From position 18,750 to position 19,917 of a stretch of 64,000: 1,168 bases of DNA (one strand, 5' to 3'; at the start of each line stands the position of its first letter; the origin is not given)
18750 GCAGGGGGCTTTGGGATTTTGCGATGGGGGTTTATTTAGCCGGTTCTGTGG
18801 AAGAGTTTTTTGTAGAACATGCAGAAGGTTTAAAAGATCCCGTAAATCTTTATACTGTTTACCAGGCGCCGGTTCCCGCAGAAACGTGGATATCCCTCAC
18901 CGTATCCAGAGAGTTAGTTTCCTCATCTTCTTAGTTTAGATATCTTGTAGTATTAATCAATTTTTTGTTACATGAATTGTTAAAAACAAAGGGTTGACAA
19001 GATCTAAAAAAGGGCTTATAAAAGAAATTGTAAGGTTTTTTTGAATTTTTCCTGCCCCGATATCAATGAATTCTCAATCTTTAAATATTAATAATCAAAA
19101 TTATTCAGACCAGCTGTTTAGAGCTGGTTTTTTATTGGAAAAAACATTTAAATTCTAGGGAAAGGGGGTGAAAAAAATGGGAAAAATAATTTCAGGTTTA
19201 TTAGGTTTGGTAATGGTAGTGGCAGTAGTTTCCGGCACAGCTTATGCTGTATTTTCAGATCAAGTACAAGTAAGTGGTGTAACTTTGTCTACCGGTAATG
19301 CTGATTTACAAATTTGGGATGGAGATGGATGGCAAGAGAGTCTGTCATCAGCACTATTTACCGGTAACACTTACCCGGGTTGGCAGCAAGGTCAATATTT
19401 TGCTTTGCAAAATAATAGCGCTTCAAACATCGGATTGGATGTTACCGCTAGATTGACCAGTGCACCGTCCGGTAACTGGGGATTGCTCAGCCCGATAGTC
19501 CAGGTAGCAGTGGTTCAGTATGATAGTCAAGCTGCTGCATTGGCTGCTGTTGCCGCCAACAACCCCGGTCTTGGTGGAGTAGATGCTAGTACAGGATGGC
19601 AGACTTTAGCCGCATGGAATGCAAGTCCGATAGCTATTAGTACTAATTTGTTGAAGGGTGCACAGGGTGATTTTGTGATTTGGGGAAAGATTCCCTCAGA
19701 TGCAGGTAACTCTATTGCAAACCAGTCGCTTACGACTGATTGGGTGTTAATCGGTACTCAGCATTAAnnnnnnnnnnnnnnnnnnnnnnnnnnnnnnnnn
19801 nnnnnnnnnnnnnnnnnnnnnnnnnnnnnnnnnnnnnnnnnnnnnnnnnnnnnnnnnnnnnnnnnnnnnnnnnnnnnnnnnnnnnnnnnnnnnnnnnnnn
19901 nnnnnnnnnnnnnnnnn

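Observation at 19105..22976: Locus 1 of a duplicated SipW-peptidase / TasA-like fibre module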

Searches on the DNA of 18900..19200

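Call 54: search_rna_families(source=window, start=18900, end=19200, threshold=evalue, max_evalue=1)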
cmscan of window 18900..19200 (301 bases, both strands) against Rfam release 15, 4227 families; matches with E-value up to 1: 0.
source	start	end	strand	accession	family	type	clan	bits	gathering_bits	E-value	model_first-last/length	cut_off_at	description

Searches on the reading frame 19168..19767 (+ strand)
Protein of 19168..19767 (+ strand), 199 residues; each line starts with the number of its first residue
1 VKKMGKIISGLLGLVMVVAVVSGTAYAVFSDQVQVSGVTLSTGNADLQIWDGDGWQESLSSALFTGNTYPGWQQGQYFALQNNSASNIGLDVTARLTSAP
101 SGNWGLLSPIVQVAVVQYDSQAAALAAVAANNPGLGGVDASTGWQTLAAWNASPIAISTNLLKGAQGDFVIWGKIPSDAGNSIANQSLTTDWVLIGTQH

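Call 3: search_protein_families(library=pfam, proteins=[window:19168-19767:+], max_evalue=1)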
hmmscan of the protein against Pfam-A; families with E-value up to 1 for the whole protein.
window:19168-19767:+ (199 aa): 2 families
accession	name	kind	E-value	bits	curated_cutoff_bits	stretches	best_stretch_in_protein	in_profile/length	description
PF13313.11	DUF4082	-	0.03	14.7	28.4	1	39-76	38-73/143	Domain of unknown function (DUF4082)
PF12389.13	Peptidase_M73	-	0.033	14.5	22.5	1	6-50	5-48/196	Camelysin metallo-endopeptidase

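Call 4: search_protein_families(library=ncbifam, proteins=[window:19168-19767:+], max_evalue=1)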
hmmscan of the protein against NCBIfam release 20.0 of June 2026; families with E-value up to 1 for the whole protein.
window:19168-19767:+ (199 aa): 1 family
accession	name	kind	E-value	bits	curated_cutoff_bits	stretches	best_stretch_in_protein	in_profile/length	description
TIGR04088.1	cognate_SipW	domain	0.0079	16.3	19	1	12-44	2-33/34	SipW-dependent-type signal peptide-containing protein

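Call 11: find_encoding_contigs(protein=window:19168-19767:+, flank=10000, max_places=6)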
Protein window:19168-19767:+ (199 aa): no gene with exactly this product is on record in the collection.

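Call 12: find_homologous_proteins(query=window:19168-19767:+, max_evalue=0.001)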
Query window:19168-19767:+ (199 aa): 3 proteins with E <= 0.001 among 1556 candidates.
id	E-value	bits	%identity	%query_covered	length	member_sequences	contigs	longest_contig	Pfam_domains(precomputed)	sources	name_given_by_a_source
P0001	5.1e-119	413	100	98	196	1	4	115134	-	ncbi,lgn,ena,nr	ncbi:MAG: hypothetical protein M1142_02790 [Patescibacteria group bacterium]|nr:hypothetical protein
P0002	1.8e-48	183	53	98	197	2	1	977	-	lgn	-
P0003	3.4e-34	136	40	98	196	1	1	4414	PF12389.14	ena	-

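Call 13: find_encoding_contigs(protein=P0001, flank=6000, max_places=4)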
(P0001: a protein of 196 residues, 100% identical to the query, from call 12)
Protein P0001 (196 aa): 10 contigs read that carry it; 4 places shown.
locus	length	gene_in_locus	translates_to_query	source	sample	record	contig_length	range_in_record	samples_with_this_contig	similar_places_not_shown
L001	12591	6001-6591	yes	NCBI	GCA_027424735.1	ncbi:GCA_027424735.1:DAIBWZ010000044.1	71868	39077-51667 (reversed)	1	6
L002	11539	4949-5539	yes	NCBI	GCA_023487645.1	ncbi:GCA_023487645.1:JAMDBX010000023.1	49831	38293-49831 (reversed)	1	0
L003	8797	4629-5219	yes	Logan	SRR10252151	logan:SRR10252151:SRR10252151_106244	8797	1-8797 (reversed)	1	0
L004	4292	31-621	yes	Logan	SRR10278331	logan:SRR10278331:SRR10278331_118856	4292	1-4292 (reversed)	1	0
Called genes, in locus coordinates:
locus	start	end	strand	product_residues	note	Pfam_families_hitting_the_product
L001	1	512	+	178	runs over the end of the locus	PF09335:VTT_dom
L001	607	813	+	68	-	-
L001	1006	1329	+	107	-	-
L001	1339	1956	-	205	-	PF01726:LexA_DNA_bind, PF00717:Peptidase_S24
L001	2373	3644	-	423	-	-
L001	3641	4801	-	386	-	PF01590:GAF, PF13185:GAF_2, PF13492:GAF_3 (weak), PF00512:HisKA, PF02518:HATPase_c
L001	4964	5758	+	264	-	-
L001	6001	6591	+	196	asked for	-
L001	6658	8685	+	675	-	PF10502:Peptidase_S26 (weak), PF00932:LTD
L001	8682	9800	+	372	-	PF00041:fn3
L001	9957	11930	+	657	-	PF00270:DEAD (faint), PF04851:ResIII, PF17757:UvrB_inter, PF27431:UvrB_3rd, PF00271:Helicase_C, PF12344:UvrB, PF02151:UVR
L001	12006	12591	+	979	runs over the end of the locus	PF00005:ABC_tran (faint), PF02463:SMC_N (faint), PF03193:RsgA_GTPase (faint), PF13175:AAA_15 (faint), PF13191:AAA_16 (faint), PF13304:AAA_21 (faint), PF17760:UvrA_inter, PF17755:UvrA_DNA-bind, +4 more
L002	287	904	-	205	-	PF01726:LexA_DNA_bind, PF00717:Peptidase_S24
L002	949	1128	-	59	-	-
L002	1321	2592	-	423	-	-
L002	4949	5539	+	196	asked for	-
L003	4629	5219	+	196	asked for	-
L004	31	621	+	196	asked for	-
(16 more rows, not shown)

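Call 14: find_encoding_contigs(protein=P0003, flank=6000, max_places=4)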
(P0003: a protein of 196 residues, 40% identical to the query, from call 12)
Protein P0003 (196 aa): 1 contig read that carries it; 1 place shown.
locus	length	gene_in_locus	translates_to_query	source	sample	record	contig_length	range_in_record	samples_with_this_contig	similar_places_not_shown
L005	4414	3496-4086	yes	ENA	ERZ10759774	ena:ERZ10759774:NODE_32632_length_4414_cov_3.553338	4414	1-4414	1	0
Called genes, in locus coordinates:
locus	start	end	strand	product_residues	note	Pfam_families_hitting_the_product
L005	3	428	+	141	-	?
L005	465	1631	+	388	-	PF13524:Glyco_trans_1_2 (faint), PF13439:Glyco_transf_4 (weak), PF20706:GT4-conflict (weak), PF00534:Glycos_transf_1, PF13692:Glyco_trans_1_4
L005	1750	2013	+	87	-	-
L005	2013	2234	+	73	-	-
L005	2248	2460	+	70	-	-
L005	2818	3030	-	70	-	-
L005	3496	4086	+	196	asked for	PF12389:Peptidase_M73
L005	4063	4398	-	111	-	-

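Call 16: search_solved_structures(query=window:19168-19767:+, max_evalue=10, show_alignments=2)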
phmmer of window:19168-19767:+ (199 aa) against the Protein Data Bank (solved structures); distinct sequences matched with E-value up to 10: 0.

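Call 20: find_homologous_proteins(query=A1, max_evalue=0.01)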
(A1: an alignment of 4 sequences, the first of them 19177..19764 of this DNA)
Query A1 (4 sequences) (196 aa, profile of the alignment): 23 proteins with E <= 0.01 among 8000 candidates.
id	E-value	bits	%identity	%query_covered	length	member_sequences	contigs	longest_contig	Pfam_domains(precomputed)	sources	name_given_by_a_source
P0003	1.5e-88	314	40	99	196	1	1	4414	PF12389.14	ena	-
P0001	3.2e-86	306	100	100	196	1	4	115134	-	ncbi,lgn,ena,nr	ncbi:MAG: hypothetical protein M1142_02790 [Patescibacteria group bacterium]|nr:hypothetical protein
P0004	1.3e-59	219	50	99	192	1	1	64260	-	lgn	-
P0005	1.9e-58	215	23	87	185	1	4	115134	-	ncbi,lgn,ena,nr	ncbi:MAG: SipW-dependent-type signal peptide-containing protein [Patescibacteria group bacterium]|nr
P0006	3.2e-57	211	40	100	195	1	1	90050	-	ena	-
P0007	2.4e-53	199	42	95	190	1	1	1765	-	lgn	-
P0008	2.4e-46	176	36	99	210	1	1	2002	-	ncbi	-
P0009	2.6e-37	146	25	75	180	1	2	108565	-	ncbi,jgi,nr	ncbi:hypothetical protein C4559_04150 [Candidatus Microgenomates bacterium]|nr:MAG: hypothetical pro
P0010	7.0e-37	145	24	91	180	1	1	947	-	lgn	-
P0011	2.6e-36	143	29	19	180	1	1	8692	-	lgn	-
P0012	3.5e-36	143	22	99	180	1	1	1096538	-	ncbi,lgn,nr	ncbi:MAG: SipW-dependent-type signal peptide-containing protein [Candidatus Daviesbacteria bacterium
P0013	5.8e-36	142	24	80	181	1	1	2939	-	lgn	-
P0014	1.7e-35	141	28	75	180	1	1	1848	-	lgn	-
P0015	5.2e-34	136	30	24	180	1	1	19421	-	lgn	-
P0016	9.7e-34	135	39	96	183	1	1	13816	-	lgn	-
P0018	5.5e-31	126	33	100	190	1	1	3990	-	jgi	jgi:predicted ribosomally synthesized peptide with SipW-like signal peptide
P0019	1.7e-29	121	34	93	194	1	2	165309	PF12389.14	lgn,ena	-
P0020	1.3e-28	118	36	95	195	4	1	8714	PF12389.14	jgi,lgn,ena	-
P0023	1.6e-3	36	36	26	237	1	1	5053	PF12389.14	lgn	-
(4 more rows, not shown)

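Call 30: predict_structure(alignment_id=A2)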
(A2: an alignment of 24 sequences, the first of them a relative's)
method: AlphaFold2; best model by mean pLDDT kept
length: 196 residues; sequences in the alignment: 24
mean_pLDDT: 80.1   pTM: 0.72
mean pLDDT of the five models: 80.1, 79.2, 76.3, 75.7, 74.0
residues with pLDDT >= 90: 99; 70-90: 49; 50-70: 12; < 50: 36
segments of 3 or more residues with pLDDT < 50: 1-3, 7-39
pLDDT, mean of each block of 10 residues (from residue 1): 48 46 40 39 83 74 85 94 89 80 94 97 97 96 95 90 95 94 85 83
secondary structure, 60 per line:
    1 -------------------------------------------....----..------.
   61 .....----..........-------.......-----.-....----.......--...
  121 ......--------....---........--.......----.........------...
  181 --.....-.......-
elements in order: E44-47 E60-65 E70-79 E87-93 H101-104 E109-115 H118-126 E135-138 H144-149 E152-158 E163-171 E183-187 E189-195

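Call 32: search_protein_representatives(alignment_id=A1)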
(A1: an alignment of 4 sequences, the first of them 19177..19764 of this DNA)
Query: 4 sequences, 194 profile positions. Proteins with E-value up to 0.001 (for the whole library): 1492; up to 1e-10: 261; up to 1e-30: 25. The best 150 are listed.
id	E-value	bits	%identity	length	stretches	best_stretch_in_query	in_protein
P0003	4.9e-89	313.5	-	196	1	1-194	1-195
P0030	6.0e-71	254.5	-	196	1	1-194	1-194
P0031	1.9e-60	220.2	-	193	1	1-193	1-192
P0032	9.2e-46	172.3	-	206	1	1-194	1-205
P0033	4.9e-43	163.4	-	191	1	1-194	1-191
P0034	1.9e-40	155.0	-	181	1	1-194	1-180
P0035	2.1e-40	154.9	-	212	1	1-194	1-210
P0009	8.1e-38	146.4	-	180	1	1-193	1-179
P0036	1.1e-36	142.7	-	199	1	1-194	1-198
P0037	2.7e-36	141.4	-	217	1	1-193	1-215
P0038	1.3e-35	139.2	-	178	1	1-194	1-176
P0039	1.3e-35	139.2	-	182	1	1-194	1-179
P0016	3.1e-34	134.7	-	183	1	9-194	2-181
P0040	3.8e-34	134.4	-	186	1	1-193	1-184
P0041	1.2e-33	132.8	-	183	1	1-194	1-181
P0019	5.5e-30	120.9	-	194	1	1-194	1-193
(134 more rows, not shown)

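Call 33: fold_search(model_id=the predicted structure, library=pdb)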
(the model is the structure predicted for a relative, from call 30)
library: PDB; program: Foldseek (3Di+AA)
matches with E <= 10: 866; with E <= 0.001: 0
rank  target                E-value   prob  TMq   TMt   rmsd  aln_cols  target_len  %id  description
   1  8aur_A                1.3e-03  1.00  0.49  0.42   9.4       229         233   14  Cryo-EM structure of a TasA fibre (released 2022-11-30)
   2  9hdi_MODEL_1_A        9.7e-03  0.99  0.42  0.47  11.6       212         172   11  N-terminally truncated CanA from Pyrodictium abyssi - K1-CanA (released 2025-08-20)
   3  6kjk                  2.0e-02  0.93  0.32  0.44  11.7       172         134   13  Structure of the N-terminal domain of PorA (released 2020-07-22)
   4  7pnb_A                2.1e-02  0.72  0.30  0.32  12.8       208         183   10  Sulfolobus acidocaldarius 0406 filament. (released 2022-09-14)
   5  8ehs_A                2.2e-02  0.96  0.37  0.47   5.7       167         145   12  Cryo-EM reconstruction of the CS17 bacterial adhesion pili (released 2023-03-22)
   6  8p4l_A                2.2e-02  0.54  0.24  0.11  10.5       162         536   14  Beta-N-acetylgalactosaminidase from Niabella aurantiaca (released 2024-01-17)
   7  4es8_A                2.3e-02  0.38  0.25  0.18  12.3       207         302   10  Crystal Structure of the adhesin domain of Epf from Streptococcus pyogenes in P212121 (released 2012-09-19)
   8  4y2l_F                2.6e-02  0.84  0.33  0.40  14.7       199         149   12  Structure of CFA/I pili major subunit CfaB trimer (released 2016-08-10)
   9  8k2n_A                2.9e-02  0.23  0.22  0.11  15.3       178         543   13  Crystal structure of Group 4 Monosaccharide-releasing beta-N-acetylgalactosaminidase NgaLy from Lacticaseibacillus yic (released 2024-04-24)
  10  6swh_E                3.0e-02  0.95  0.39  0.48   8.0       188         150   12  Crystal structure of the ternary complex between the type 1 pilus proteins FimC, FimI and FimA from E. coli (released 2020-10-07)
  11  4y2l_B                3.2e-02  0.75  0.33  0.40  11.9       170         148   15  Structure of CFA/I pili major subunit CfaB trimer (released 2016-08-10)
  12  5fqg_A                5.0e-02  0.57  0.26  0.10  10.9       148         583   11  The details of glycolipid glycan hydrolysis by the structural analysis of a family 123 glycoside hydrolase from Clostr (released 2016-03-30)
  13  8e2d_A                5.0e-02  0.51  0.24  0.04   8.4       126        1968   17  Cryo-EM structure of BIRC6 (consensus) (released 2023-02-15)
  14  8k2g_A                5.5e-02  0.60  0.31  0.14  11.2       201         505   10  Crystal structure of Group 1 Oligosaccharide-releasing beta-N-acetylgalactosaminidase NgaCa from Cohnella abietis, apo (released 2024-04-24)
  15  5fqe_A                6.2e-02  0.23  0.21  0.08  16.3       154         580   10  The details of glycolipid glycan hydrolysis by the structural analysis of a family 123 glycoside hydrolase from Clostr (released 2016-03-30)
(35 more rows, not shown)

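Call 41: search_protein_families(library=pfam, alignment_id=A6, max_evalue=0.01)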
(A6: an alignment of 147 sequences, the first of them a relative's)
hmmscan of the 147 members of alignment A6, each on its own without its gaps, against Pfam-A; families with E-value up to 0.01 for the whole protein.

A. member 1, P0001 (196 aa): 0 families

B. families by the number of members that match (of 147 scanned): 6 families
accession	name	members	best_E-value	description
PF12389.13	Peptidase_M73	50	8.5e-09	Camelysin metallo-endopeptidase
PF25484.1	DUF7907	1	0.00073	Domain of unknown function (DUF7907)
PF04886.17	PT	1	0.00098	PT disordered repeat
PF16369.11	GH43_C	1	0.0018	C-terminal lipocalin-like domain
PF10633.15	NPCBM_assoc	1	0.0041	NPCBM-associated, NEW3 domain of alpha-galactosidase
PF24318.1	DUF7490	1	0.0068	Domain of unknown function (DUF7490)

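Call 47: find_encoding_contigs(protein=P0009, flank=6000, max_places=1)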
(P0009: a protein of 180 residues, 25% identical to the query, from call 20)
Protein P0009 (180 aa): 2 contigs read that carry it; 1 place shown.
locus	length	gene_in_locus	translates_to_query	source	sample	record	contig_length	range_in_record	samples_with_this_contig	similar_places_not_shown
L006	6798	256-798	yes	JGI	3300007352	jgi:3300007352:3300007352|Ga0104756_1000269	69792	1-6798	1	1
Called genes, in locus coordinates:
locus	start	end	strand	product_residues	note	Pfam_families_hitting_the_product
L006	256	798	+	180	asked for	-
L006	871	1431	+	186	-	PF10502:Peptidase_S26 (weak), PF00717:Peptidase_S24 (weak)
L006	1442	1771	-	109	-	-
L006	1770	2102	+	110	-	-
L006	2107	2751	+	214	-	-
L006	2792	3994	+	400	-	-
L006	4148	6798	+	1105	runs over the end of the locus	PF03706:LPG_synthase_TM, PF09852:DUF2079, PF01738:DLH (faint), PF02129:Peptidase_S15 (faint), PF20434:BD-FAE, PF00326:Peptidase_S9, PF00561:Abhydrolase_1 (weak), PF12146:Hydrolase_4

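Call 48: find_encoding_contigs(protein=P0004, flank=6000, max_places=1)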
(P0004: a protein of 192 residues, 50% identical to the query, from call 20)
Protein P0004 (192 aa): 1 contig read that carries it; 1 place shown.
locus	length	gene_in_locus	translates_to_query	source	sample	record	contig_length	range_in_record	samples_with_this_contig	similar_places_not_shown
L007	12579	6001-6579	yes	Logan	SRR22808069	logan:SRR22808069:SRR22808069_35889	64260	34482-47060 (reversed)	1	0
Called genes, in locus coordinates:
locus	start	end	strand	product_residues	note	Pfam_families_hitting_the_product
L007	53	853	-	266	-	PF00480:ROK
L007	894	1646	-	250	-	PF01479:S4 (weak), PF00849:PseudoU_synth_2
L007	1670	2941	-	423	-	PF00342:PGI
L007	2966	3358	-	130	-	PF00072:Response_reg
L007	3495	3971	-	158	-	PF02643:DUF192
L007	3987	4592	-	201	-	PF03412:Peptidase_C39 (faint), PF13529:Peptidase_C39_2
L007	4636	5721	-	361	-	PF07478:Dala_Dala_lig_C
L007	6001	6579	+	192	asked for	-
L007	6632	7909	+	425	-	-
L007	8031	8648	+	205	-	-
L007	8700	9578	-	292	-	PF04306:DUF456, PF10648:Gmad2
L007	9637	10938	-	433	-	PF05221:AdoHcyase, PF02826:2-Hacid_dh_C, PF00670:AdoHcyase_NAD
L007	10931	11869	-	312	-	PF00294:PfkB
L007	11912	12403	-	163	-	PF03703:bPH_2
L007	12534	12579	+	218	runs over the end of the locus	PF00520:Ion_trans, PF07885:Ion_trans_2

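Call 49: find_encoding_contigs(protein=P0006, flank=6000, max_places=1)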
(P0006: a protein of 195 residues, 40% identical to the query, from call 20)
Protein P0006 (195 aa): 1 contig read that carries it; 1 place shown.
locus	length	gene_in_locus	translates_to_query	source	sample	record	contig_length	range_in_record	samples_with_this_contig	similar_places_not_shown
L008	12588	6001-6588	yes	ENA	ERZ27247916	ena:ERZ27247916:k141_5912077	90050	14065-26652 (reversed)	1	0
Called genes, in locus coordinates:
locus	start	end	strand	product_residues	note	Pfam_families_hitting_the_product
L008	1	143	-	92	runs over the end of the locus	-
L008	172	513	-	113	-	-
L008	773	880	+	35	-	-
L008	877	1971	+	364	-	PF04851:ResIII, PF00270:DEAD, PF00271:Helicase_C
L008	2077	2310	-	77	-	-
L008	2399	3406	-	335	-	-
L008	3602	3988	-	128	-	PF24709:DUF7670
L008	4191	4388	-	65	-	-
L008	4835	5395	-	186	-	-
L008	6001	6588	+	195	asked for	-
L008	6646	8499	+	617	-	-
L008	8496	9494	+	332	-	-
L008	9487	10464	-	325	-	-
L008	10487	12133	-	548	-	PF00535:Glycos_transf_2, PF13641:Glyco_tranf_2_3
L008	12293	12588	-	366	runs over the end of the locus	-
